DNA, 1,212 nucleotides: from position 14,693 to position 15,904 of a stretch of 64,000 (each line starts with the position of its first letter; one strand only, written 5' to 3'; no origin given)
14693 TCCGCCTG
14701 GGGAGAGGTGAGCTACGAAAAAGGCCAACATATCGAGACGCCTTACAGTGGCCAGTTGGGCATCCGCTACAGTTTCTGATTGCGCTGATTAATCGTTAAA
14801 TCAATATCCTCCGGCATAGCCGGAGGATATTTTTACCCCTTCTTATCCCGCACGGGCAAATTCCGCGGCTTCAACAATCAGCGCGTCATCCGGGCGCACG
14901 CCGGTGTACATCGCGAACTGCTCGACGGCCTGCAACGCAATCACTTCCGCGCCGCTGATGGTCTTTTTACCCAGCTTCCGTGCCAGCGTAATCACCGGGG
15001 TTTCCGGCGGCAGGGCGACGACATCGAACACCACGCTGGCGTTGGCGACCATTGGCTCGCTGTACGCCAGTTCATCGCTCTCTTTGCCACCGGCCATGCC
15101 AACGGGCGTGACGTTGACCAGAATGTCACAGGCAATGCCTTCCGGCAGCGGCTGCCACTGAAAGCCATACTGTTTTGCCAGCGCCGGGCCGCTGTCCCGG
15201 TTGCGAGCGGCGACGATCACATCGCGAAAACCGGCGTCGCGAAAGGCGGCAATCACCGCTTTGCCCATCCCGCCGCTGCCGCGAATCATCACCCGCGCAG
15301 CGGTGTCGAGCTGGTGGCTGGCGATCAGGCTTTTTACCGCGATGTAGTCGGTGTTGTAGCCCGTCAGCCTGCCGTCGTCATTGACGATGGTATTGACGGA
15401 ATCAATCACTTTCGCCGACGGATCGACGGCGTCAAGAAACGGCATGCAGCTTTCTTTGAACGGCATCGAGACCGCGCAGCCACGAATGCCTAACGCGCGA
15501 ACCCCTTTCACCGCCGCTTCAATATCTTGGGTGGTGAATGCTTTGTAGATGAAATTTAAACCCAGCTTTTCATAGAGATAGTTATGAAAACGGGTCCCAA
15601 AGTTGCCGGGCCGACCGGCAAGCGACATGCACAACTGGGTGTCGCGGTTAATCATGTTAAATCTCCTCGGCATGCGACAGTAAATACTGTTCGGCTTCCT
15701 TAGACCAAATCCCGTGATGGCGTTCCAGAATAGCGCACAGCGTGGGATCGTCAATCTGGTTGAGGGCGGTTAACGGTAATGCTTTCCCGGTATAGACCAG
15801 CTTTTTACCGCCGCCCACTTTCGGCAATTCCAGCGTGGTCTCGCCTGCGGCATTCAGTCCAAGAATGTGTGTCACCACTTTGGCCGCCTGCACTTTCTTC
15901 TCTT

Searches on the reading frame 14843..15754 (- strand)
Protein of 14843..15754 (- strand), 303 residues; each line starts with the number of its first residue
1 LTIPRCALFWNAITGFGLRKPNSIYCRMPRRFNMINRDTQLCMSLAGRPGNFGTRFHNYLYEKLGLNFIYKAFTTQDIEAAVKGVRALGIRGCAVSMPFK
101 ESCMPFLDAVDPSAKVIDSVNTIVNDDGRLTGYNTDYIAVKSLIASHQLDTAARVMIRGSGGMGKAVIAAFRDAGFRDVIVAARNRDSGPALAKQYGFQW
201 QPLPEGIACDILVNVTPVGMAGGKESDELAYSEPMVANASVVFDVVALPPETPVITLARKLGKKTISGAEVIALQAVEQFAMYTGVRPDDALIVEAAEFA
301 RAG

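Call 3: search_protein_families(library=pfam, proteins=[window:14843-15754:-], max_evalue=0.01)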
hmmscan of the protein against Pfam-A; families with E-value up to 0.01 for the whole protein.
window:14843-15754:- (303 aa): 3 families
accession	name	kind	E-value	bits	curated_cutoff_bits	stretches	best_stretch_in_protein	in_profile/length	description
PF08501.16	Shikimate_dh_N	-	2.8e-18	66.3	27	1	56-123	14-83/83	Shikimate dehydrogenase substrate binding domain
PF01488.26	Shikimate_DH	-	1.5e-05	25.5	24.3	1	151-198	11-58/138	Shikimate / quinate 5-dehydrogenase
PF03807.23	F420_oxidored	-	0.0016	19.5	21.6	1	157-204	5-52/94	NADP oxidoreductase coenzyme F420-dependent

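Call 7: search_protein_families(library=ncbifam, proteins=[window:14843-15754:-], max_evalue=1)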
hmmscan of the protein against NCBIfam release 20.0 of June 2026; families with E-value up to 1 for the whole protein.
window:14843-15754:- (303 aa): 29 families (the best 25 are shown)
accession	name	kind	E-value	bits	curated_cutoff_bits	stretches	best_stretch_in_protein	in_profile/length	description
NF009202.0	PRK12550.1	equivalog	2.3e-139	463.2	306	1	33-301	3-271/272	shikimate 5-dehydrogenase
NF001319.0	PRK00258.3-3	equivalog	6.3e-73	245.2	252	1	55-302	23-275/279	shikimate dehydrogenase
TIGR00507.1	aroE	equivalog_domain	4.1e-47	160.6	200.2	1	51-293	11-261/270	shikimate dehydrogenase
NF001322.0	PRK00258.3-6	equivalog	2.2e-41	142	285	1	53-299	20-265/272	shikimate dehydrogenase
NF001313.0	PRK00258.2-1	equivalog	3.5e-36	125.2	431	2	55-181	26-155/290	shikimate dehydrogenase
NF001315.0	PRK00258.2-4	equivalog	6.6e-36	123.9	413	1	56-287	25-269/284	shikimate dehydrogenase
NF001312.0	PRK00258.1-4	equivalog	1.3e-35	123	295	1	55-289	26-269/285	shikimate dehydrogenase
NF001311.0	PRK00258.1-3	equivalog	4.8e-34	117.8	235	1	56-293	23-264/279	shikimate dehydrogenase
NF009200.0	PRK12548.1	subfamily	1.3e-33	116.6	432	2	43-179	12-153/289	shikimate dehydrogenase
NF009201.0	PRK12549.1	subfamily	3.9e-33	114.8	235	1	58-294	36-277/286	shikimate dehydrogenase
NF001314.0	PRK00258.2-2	equivalog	1.4e-32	112.9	248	1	34-286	2-272/290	shikimate dehydrogenase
NF001316.0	PRK00258.2-5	equivalog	8.7e-31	107.1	247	1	55-293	18-253/263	shikimate dehydrogenase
NF006802.0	PRK09310.1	equivalog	7.4e-29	100.9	598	1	53-283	230-453/477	bifunctional 3-dehydroquinate dehydratase/shikimate dehydrogenase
NF009390.0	PRK12749.1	equivalog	2.4e-28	99.3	349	2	56-184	25-156/288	quinate/shikimate dehydrogenase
TIGR01809.1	Shik-DH-AROM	equivalog_domain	1e-25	90.4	196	1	56-287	23-272/282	shikimate dehydrogenase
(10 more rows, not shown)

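Call 84: find_encoding_contigs(protein=window:14843-15655:-, flank=7000, max_places=10)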
Protein window:14843-15655:- (270 aa): 23 contigs read that carry it; 10 places shown.
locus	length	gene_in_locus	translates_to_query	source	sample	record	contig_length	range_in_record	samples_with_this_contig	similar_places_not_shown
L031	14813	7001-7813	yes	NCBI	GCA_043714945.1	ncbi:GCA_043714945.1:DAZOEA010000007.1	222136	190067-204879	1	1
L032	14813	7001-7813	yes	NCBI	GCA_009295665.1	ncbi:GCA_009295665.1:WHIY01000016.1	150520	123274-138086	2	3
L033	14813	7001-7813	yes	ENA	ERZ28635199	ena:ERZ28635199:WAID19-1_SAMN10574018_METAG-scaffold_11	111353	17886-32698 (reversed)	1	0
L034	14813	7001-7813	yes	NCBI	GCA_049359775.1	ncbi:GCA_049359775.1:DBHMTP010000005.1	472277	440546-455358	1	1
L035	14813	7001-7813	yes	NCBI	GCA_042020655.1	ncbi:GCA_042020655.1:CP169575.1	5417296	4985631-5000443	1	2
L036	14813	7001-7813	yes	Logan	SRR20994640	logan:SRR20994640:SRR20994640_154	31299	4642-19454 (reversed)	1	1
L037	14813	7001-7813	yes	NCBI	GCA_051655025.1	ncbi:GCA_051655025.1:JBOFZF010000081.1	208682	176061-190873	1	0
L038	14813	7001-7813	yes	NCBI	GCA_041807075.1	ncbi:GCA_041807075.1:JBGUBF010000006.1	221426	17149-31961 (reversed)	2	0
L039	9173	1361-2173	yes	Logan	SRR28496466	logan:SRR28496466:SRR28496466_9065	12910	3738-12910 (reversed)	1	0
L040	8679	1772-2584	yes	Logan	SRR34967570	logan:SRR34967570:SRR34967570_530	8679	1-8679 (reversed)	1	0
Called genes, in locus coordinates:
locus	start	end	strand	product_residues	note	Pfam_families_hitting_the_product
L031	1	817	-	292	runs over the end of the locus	PF01479:S4, PF00849:PseudoU_synth_2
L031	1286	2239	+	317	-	PF13384:HTH_23 (weak), PF13545:HTH_Crp_2 (weak), PF13936:HTH_38 (weak), PF04545:Sigma70_r4 (weak), PF08281:Sigma70_r4_2 (faint), PF12802:MarR_2 (weak), PF13518:HTH_28 (weak), PF04198:Sugar-bind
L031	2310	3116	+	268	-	PF00106:adh_short, PF08659:KR, PF13561:adh_short_C2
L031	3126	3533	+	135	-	PF03610:EIIA-man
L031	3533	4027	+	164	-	PF03830:PTSIIB_sorb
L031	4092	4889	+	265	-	PF03609:EII-Sor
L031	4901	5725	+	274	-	PF03613:EIID-AGA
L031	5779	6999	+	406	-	PF08240:ADH_N (weak), PF00107:ADH_zinc_N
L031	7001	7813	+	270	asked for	PF08501:Shikimate_dh_N, PF01488:Shikimate_DH (weak)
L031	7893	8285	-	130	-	PF04076:BOF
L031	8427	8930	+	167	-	-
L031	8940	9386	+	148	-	PF04239:DUF421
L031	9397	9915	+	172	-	PF02464:CinA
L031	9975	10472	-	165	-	PF05974:DUF892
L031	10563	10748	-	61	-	PF10685:KGG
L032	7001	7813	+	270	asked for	PF08501:Shikimate_dh_N, PF01488:Shikimate_DH (weak)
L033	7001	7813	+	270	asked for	PF08501:Shikimate_dh_N, PF01488:Shikimate_DH (weak)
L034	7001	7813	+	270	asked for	PF08501:Shikimate_dh_N, PF01488:Shikimate_DH (weak)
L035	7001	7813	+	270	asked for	PF08501:Shikimate_dh_N, PF01488:Shikimate_DH (weak)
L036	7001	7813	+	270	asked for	PF08501:Shikimate_dh_N, PF01488:Shikimate_DH (weak)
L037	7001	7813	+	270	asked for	PF08501:Shikimate_dh_N, PF01488:Shikimate_DH (weak)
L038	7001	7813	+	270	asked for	PF08501:Shikimate_dh_N, PF01488:Shikimate_DH (weak)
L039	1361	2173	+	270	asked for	PF08501:Shikimate_dh_N, PF01488:Shikimate_DH (weak)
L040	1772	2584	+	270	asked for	PF08501:Shikimate_dh_N, PF01488:Shikimate_DH (weak)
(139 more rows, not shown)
